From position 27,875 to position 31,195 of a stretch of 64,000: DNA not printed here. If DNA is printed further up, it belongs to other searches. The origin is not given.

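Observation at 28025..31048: Single 1007-aa polypeptide containing two complete GspE/PilB-type secretion ATPase modules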

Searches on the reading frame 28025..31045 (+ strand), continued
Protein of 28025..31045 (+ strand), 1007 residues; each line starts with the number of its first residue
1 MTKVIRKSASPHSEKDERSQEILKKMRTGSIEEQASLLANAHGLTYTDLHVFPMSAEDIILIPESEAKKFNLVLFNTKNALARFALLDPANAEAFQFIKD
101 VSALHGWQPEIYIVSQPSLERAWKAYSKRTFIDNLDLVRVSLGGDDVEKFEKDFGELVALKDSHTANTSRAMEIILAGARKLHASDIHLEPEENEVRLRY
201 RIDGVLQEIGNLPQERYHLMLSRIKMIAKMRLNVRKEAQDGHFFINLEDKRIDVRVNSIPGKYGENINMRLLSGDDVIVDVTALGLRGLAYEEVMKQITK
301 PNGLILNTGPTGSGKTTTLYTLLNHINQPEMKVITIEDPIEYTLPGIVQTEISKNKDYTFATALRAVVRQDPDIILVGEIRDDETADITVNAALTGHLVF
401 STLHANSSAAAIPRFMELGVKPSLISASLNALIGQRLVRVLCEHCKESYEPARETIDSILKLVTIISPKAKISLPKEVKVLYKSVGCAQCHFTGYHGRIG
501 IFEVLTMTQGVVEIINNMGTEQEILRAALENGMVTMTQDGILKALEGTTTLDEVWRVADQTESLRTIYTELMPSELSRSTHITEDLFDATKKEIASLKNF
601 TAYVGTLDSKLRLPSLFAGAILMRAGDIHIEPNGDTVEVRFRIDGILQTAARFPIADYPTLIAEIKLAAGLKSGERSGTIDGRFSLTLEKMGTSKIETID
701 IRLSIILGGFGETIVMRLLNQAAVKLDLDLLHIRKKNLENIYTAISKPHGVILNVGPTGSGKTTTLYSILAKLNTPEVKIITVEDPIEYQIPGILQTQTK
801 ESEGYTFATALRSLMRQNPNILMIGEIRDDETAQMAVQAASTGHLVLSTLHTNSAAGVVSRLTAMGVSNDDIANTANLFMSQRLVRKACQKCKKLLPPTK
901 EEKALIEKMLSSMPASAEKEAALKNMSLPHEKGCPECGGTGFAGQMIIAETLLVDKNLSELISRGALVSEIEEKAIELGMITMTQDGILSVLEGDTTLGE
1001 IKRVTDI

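Call 76: fold_search(model_id=the predicted structure, library=pdb)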
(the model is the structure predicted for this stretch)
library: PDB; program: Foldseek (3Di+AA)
matches with E <= 10: 1618; with E <= 0.001: 227
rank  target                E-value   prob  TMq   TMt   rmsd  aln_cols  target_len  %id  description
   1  5oiu_B                4.1e-44  1.00  0.36  0.90   2.5       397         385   40  Crystal structure of PilF type IV pilus assembly ATPase from Thermus thermophilus (released 2018-08-08)
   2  4pht_C                8.8e-44  1.00  0.26  0.58  21.1       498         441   35  ATPase GspE in complex with the cytoplasmic domain of GspL from the Vibrio vulnificus type II Secretion system (released 2014-11-26)
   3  4pht_B                9.3e-44  1.00  0.26  0.58  21.0       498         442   35  ATPase GspE in complex with the cytoplasmic domain of GspL from the Vibrio vulnificus type II Secretion system (released 2014-11-26)
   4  5zfr_B                1.6e-43  1.00  0.34  0.83   3.7       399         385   40  Crystal structure of PilB, an extension ATPase motor of Type IV pilus, from Geobacter sulfurreducens (released 2018-09-19)
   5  4pht_A                2.7e-43  1.00  0.26  0.58  21.2       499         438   35  ATPase GspE in complex with the cytoplasmic domain of GspL from the Vibrio vulnificus type II Secretion system (released 2014-11-26)
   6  5tsh_E                3.2e-43  1.00  0.35  0.87   3.6       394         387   41  PilB from Geobacter metallireducens bound to AMP-PNP (released 2017-05-17)
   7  5it5_A                5.2e-43  1.00  0.36  0.91   2.7       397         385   40  Thermus thermophilus PilB core ATPase region (released 2016-10-19)
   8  5zfr_C                9.4e-43  1.00  0.33  0.80   5.1       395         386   40  Crystal structure of PilB, an extension ATPase motor of Type IV pilus, from Geobacter sulfurreducens (released 2018-09-19)
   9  5tsh_F                3.3e-42  1.00  0.35  0.88   3.6       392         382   40  PilB from Geobacter metallireducens bound to AMP-PNP (released 2017-05-17)
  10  5tsg_B                4.1e-42  1.00  0.36  0.91   3.0       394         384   41  PilB from Geobacter metallireducens bound to ADP (released 2017-05-17)
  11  5tsh_C                1.7e-41  1.00  0.36  0.91   3.1       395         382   40  PilB from Geobacter metallireducens bound to AMP-PNP (released 2017-05-17)
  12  5oiu_C                1.8e-41  1.00  0.33  0.80   5.0       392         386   41  Crystal structure of PilF type IV pilus assembly ATPase from Thermus thermophilus (released 2018-08-08)
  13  1p9w                  2.3e-41  1.00  0.33  0.81   5.0       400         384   39  Crystal Structure of Vibrio cholerae putative NTPase EpsE (released 2003-10-14)
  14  5tsh_D                3.0e-41  1.00  0.33  0.80   5.3       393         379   40  PilB from Geobacter metallireducens bound to AMP-PNP (released 2017-05-17)
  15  5tsh_A                5.4e-41  1.00  0.35  0.91   3.0       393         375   40  PilB from Geobacter metallireducens bound to AMP-PNP (released 2017-05-17)
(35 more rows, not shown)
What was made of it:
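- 28547..29701 (+): module 1: N2D-1 plus CTD-1 (aa 175-559). Matches PilF/PilB chains with TM-score up to 0.91 normalised by target (call 76).
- Closest known: Thermus thermophilus PilF. Same: It is the best structural match for one module (TM-score 0.90-0.91 normalised by target, call 76).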

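Call 81: find_encoding_contigs(protein=window:28025-31045:+, flank=1000, max_places=3)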
Protein window:28025-31045:+ (1007 aa): no gene with exactly this product is on record in the collection.
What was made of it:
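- Tried and rejected: It returned nothing (call 81), so the assembly accession was not recovered.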

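Call 86: search_protein_families(library=pfam, proteins=[P0136, P0126, P0128, P0010, L010:2482-3345:+], max_evalue=0.001)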
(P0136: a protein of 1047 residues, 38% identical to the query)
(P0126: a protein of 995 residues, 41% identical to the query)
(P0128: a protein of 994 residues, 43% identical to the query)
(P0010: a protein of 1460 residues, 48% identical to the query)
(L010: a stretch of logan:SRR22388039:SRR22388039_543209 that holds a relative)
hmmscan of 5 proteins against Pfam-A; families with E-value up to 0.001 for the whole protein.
P0136 (1047 aa): 14 families
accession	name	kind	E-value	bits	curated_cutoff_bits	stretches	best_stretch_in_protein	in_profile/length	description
PF00437.27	T2SSE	-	3.3e-236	783.3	24.9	2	661-1042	6-370/370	Type II/IV secretion system protein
PF00482.28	T2SSF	-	5.4e-22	78.5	25.2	2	118-203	2-88/125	Type II secretion system (T2SS), protein F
PF13401.12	AAA_22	-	3.1e-06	28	27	0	798-840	6-48/130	AAA domain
PF25199.1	nSTAND_NTPase5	-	1.3e-05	25.5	34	0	361-389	38-66/145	Novel STAND NTPase 5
PF20720.3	nSTAND3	-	1.6e-05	25.1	27.2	0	363-394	16-48/155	Novel STAND NTPase 3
PF13191.12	AAA_16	-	2e-05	25.6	32.6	0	354-396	10-60/167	AAA ATPase domain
PF13173.12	AAA_14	-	5.1e-05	23.7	27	0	799-837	4-43/129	AAA domain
PF02492.25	cobW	-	7e-05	22.9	20.7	0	800-824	3-27/180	CobW/HypB/UreG, nucleotide-binding domain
PF13555.12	AAA_29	-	0.00015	21.9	27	0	362-381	20-39/61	P-loop containing region of AAA domain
PF13604.12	AAA_30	-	0.00018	21.7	27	0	787-828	8-49/191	AAA domain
PF01637.24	ATPase_2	-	0.00021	21.6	33.2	0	796-823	19-46/225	ATPase domain predominantly from Archaea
PF00005.33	ABC_tran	-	0.00022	22.3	25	0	800-832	14-45/137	ABC transporter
PF13476.12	AAA_23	-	0.00024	22.2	27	0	798-816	20-38/201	AAA domain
PF05729.18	NACHT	-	0.00062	20.1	26.7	0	799-821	2-24/167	NACHT domain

P0126 (995 aa): 17 families
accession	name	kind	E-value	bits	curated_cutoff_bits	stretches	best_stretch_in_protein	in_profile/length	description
PF00437.27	T2SSE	-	3.8e-220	730.4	24.9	2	596-974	12-370/370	Type II/IV secretion system protein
PF25199.1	nSTAND_NTPase5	-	8.5e-08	32.6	34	0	723-768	38-84/145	Novel STAND NTPase 5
PF13173.12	AAA_14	-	2e-07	31.5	27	0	728-812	4-81/129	AAA domain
PF13401.12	AAA_22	-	3.9e-07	30.9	27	0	726-759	5-38/130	AAA domain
PF20720.3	nSTAND3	-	2.6e-06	27.7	27.2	0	297-334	17-54/155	Novel STAND NTPase 3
PF13191.12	AAA_16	-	4.3e-06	27.8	32.6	0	292-363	18-85/167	AAA ATPase domain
PF02399.21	Herpes_ori_bp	-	1.3e-05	24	20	0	727-758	50-82/820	Origin of replication binding protein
PF02492.25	cobW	-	1.6e-05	25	20.7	0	729-759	3-34/180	CobW/HypB/UreG, nucleotide-binding domain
PF13604.12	AAA_30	-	2.1e-05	24.8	27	0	723-759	15-51/191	AAA domain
PF00005.33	ABC_tran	-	6.7e-05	24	25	0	730-805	15-79/137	ABC transporter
PF12775.13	AAA_7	-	8.7e-05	22.6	25.8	0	722-759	29-66/181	P-loop containing dynein motor region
PF13555.12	AAA_29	-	0.00011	22.2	27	0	725-743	21-39/61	P-loop containing region of AAA domain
PF03215.21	Rad17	-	0.00013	22.4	23.8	0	281-327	31-74/186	Rad17 P-loop domain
PF01580.24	FtsK_SpoIIIE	-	0.00015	21.8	24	0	717-748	31-61/221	FtsK/SpoIIIE family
PF10412.15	TrwB_AAD_bind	-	0.00064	19.2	20.5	0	727-758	16-47/387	Type IV secretion-system coupling protein DNA-binding domain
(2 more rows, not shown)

P0128 (994 aa): 16 families
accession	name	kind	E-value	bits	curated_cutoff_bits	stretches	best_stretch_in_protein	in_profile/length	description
PF00437.27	T2SSE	-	9.5e-222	735.7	24.9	2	158-547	9-369/370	Type II/IV secretion system protein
PF25199.1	nSTAND_NTPase5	-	3e-09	37.3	34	1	280-339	24-85/145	Novel STAND NTPase 5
PF13401.12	AAA_22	-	1.1e-07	32.6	27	0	295-333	4-42/130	AAA domain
PF20720.3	nSTAND3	-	4.5e-06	26.9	27.2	0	296-335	17-56/155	Novel STAND NTPase 3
PF00004.35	AAA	-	1.3e-05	26.1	21.2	0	731-760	2-28/131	ATPase family associated with various cellular activities (AAA)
PF13604.12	AAA_30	-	1.5e-05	25.3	27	0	718-759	9-50/191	AAA domain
PF04851.21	ResIII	-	2.6e-05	24.6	22.5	0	717-753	13-49/164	Type III restriction enzyme, res subunit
PF02492.25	cobW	-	6.9e-05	22.9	20.7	0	300-329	4-34/180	CobW/HypB/UreG, nucleotide-binding domain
PF13173.12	AAA_14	-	7.4e-05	23.2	27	0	299-340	5-47/129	AAA domain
PF13555.12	AAA_29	-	7.8e-05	22.8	27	0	726-747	21-42/61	P-loop containing region of AAA domain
PF05157.20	MshEN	-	8.2e-05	23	23.1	1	29-111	2-83/90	MshEN domain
PF00270.35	DEAD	-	0.00015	22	26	0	299-328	17-49/167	DEAD/DEAH box helicase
PF12775.13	AAA_7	-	0.00032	20.7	25.8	0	299-330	36-67/181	P-loop containing dynein motor region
PF13191.12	AAA_16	-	0.00036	21.5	32.6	0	291-326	18-54/167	AAA ATPase domain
PF06414.18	Zeta_toxin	-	0.00039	20.4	22.3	0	730-758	19-46/199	Zeta toxin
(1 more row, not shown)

P0010 (1460 aa): 44 families (the best 25 are shown)
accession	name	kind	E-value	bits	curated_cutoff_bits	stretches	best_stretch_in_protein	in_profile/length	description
PF00437.27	T2SSE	-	0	1084.8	24.9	3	168-560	7-370/370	Type II/IV secretion system protein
PF25199.1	nSTAND_NTPase5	-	8.1e-15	55.3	34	0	741-795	27-83/145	Novel STAND NTPase 5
PF13401.12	AAA_22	-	6.3e-14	52.9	27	0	307-344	5-42/130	AAA domain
PF20720.3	nSTAND3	-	4.3e-13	49.7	27.2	0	305-350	15-60/155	Novel STAND NTPase 3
PF12775.13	AAA_7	-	6.7e-11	42.5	25.8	0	302-342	28-68/181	P-loop containing dynein motor region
PF04851.21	ResIII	-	3.2e-10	40.6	22.5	0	741-785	10-56/164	Type III restriction enzyme, res subunit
PF13191.12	AAA_16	-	3.3e-10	41.2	32.6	0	303-342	21-58/167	AAA ATPase domain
PF01637.24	ATPase_2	-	3.4e-10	40.5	33.2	0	739-803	4-69/225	ATPase domain predominantly from Archaea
PF13173.12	AAA_14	-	5.1e-10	39.9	27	0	755-844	3-83/129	AAA domain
PF00005.33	ABC_tran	-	5.8e-10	40.3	25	0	309-358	13-62/137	ABC transporter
PF13555.12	AAA_29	-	1.1e-09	38.4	27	0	305-329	20-44/61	P-loop containing region of AAA domain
PF00004.35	AAA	-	6.2e-09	36.8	21.2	0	310-344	1-32/131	ATPase family associated with various cellular activities (AAA)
PF13604.12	AAA_30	-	1.3e-08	35.2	27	0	299-339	10-50/191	AAA domain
PF03215.21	Rad17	-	4.6e-08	33.7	23.8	0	1196-1230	39-70/186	Rad17 P-loop domain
PF16796.11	Microtub_bd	-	9.8e-08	32.5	27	0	748-777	85-111/155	Microtubule binding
PF05157.20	MshEN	-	6.3e-06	26.5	23.1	1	42-128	1-85/90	MshEN domain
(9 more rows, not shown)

L010:2482-3345:+ (288 aa): 2 families
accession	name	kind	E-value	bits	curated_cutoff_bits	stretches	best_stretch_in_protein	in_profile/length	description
PF13385.13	Laminin_G_3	-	1.3e-29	103.7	27.6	1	112-273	1-151/151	Concanavalin A-like lectin/glucanases superfamily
PF07963.17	N_methyl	-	8.2e-10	38.3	21.2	1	11-37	1-27/27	Prokaryotic N-terminal methylation motif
